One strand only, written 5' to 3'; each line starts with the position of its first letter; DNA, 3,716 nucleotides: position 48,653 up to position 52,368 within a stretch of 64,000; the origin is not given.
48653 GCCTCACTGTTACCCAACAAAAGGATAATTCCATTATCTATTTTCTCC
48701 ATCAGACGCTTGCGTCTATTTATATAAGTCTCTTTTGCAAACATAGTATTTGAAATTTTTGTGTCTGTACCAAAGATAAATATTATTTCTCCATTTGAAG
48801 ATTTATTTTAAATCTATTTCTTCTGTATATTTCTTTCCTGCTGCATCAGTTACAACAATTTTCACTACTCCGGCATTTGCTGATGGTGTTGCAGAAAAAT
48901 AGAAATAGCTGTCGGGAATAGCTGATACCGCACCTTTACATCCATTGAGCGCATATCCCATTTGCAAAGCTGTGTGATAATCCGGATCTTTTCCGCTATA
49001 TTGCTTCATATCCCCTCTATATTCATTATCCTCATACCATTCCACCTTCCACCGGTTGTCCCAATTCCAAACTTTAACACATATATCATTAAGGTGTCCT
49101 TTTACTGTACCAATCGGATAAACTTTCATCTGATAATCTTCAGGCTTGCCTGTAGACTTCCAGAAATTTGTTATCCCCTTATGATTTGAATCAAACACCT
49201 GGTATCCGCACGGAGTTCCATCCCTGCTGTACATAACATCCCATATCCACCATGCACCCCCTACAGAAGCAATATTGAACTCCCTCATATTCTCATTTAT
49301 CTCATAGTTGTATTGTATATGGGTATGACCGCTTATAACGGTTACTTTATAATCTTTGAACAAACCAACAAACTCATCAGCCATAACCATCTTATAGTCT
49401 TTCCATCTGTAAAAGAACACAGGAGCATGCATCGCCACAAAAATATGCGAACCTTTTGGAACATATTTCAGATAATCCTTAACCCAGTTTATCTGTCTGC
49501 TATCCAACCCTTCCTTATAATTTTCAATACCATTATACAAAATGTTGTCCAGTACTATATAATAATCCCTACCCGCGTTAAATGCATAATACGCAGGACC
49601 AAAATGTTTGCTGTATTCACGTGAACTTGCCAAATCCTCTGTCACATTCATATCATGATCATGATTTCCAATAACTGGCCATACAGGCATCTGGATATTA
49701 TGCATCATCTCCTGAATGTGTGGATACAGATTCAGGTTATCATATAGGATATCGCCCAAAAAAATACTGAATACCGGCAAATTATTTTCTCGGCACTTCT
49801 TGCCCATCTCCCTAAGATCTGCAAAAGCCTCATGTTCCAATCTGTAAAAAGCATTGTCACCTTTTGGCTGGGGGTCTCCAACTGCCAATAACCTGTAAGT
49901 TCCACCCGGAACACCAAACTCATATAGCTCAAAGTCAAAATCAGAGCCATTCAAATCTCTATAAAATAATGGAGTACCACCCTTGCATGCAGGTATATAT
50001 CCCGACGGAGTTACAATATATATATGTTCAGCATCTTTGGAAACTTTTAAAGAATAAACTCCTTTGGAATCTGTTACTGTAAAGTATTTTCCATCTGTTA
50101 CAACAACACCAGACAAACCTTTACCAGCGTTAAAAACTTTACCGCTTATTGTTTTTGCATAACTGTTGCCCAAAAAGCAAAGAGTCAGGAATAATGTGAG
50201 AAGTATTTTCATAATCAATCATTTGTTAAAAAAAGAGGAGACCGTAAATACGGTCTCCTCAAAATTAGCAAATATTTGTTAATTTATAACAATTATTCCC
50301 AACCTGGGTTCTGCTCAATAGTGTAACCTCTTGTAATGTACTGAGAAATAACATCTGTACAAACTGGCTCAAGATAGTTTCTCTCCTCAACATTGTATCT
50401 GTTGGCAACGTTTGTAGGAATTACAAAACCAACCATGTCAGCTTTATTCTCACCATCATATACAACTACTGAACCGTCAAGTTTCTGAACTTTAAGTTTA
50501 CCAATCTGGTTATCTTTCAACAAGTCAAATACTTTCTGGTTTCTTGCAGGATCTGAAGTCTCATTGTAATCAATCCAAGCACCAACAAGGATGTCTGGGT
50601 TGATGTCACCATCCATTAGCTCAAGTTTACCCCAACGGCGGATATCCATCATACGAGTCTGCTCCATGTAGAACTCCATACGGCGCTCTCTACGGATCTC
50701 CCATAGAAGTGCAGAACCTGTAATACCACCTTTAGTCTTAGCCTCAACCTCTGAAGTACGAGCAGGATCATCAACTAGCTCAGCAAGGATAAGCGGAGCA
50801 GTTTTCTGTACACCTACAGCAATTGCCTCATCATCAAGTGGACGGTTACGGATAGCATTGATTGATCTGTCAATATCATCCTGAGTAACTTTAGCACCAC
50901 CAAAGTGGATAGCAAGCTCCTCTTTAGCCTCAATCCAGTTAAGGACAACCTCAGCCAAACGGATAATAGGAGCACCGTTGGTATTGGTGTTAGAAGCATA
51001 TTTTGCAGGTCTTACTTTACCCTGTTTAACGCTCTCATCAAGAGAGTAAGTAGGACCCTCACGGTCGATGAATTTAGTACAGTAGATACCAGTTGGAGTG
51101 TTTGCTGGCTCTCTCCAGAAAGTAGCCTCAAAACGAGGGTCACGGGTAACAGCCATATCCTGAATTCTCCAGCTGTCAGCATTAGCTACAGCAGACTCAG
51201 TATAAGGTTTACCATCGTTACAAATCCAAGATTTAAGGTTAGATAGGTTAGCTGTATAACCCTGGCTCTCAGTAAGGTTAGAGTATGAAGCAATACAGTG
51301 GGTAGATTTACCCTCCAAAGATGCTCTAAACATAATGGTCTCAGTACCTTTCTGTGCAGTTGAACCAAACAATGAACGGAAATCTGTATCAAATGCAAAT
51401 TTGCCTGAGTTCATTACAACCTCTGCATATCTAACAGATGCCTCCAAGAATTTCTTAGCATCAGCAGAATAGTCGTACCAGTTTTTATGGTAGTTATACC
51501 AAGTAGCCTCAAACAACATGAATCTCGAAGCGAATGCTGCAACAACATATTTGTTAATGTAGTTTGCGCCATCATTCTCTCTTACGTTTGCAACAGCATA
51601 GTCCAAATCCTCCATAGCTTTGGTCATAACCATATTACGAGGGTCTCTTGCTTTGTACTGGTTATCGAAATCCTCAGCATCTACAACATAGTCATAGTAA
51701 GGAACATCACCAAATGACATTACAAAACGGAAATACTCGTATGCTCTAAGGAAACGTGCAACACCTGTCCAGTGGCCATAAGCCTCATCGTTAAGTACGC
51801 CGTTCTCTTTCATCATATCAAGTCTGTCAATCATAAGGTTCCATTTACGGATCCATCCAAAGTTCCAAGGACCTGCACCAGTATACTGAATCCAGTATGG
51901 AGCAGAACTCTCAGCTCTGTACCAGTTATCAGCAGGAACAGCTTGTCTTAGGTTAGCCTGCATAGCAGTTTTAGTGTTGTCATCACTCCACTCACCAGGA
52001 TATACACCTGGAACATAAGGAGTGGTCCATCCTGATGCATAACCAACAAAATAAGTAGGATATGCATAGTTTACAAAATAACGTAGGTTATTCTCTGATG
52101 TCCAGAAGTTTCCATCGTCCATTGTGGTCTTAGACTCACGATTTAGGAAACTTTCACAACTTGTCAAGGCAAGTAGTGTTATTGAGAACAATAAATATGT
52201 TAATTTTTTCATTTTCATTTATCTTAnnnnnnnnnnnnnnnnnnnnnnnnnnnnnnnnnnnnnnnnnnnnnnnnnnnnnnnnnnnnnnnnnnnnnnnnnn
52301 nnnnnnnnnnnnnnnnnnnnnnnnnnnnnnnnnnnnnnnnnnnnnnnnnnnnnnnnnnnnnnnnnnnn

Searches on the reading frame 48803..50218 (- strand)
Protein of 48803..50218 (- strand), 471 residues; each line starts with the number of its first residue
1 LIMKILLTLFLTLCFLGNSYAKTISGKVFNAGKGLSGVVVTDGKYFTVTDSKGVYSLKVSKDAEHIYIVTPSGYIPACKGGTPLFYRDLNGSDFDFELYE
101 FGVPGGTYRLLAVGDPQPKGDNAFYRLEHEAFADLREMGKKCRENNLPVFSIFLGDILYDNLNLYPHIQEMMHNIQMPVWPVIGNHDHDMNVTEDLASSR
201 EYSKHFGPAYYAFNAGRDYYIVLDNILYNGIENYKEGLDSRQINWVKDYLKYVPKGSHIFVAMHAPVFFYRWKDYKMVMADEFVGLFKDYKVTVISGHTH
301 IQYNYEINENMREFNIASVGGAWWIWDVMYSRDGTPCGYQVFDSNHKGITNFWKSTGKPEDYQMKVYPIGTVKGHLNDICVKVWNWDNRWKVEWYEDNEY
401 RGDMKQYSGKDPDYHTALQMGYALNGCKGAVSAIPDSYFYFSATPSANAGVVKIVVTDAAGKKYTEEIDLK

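Call 7: search_protein_families(library=pfam, proteins=[window:48803-50218:-])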
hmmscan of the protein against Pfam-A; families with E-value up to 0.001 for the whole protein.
window:48803-50218:- (471 aa): 3 families
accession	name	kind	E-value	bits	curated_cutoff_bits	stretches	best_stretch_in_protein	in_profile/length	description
PF16370.11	MetallophosC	-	1.3e-29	103.9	29.7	1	313-464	1-168/168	C terminal of Calcineurin-like phosphoesterase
PF16371.11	MetallophosN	-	1.1e-20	74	35.6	1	26-98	1-77/77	N terminal of Calcineurin-like phosphoesterase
PF00149.33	Metallophos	-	3.7e-12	47.5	21.5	1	109-301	2-190/191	Calcineurin-like phosphoesterase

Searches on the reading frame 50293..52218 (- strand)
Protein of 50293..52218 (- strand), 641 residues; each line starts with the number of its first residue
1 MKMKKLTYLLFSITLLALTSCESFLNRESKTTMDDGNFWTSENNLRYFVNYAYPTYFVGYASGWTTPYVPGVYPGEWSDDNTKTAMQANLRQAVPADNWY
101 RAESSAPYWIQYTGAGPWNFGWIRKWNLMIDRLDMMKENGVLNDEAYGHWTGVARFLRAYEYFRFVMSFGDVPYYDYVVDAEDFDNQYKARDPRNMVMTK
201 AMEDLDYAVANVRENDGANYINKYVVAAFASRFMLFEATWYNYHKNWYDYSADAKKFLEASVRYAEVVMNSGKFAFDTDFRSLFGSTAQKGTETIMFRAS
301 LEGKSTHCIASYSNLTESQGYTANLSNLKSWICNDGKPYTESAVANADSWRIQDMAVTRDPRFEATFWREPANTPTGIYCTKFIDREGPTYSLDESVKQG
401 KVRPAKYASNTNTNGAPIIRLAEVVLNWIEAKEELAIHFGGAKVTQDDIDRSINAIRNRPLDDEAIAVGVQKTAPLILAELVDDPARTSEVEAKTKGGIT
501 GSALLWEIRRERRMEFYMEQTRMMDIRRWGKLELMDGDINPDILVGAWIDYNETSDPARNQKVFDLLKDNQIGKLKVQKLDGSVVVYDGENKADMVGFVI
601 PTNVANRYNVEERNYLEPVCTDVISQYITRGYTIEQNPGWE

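Call 7: search_protein_families(library=pfam, proteins=[window:50293-52218:-])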
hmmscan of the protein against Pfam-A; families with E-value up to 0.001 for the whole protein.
window:50293-52218:- (641 aa): 3 families
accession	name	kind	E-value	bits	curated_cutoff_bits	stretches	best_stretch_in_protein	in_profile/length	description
PF07980.17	SusD_RagB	-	4.5e-28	99.2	23.1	1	313-640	35-297/297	SusD family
PF14322.12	SusD-like_3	-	2.6e-09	38.1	27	1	90-235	48-191/191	Starch-binding associating with outer membrane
PF12771.13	SusD-like_2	-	2.2e-05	23.9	27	1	120-220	59-157/415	Starch-binding associating with outer membrane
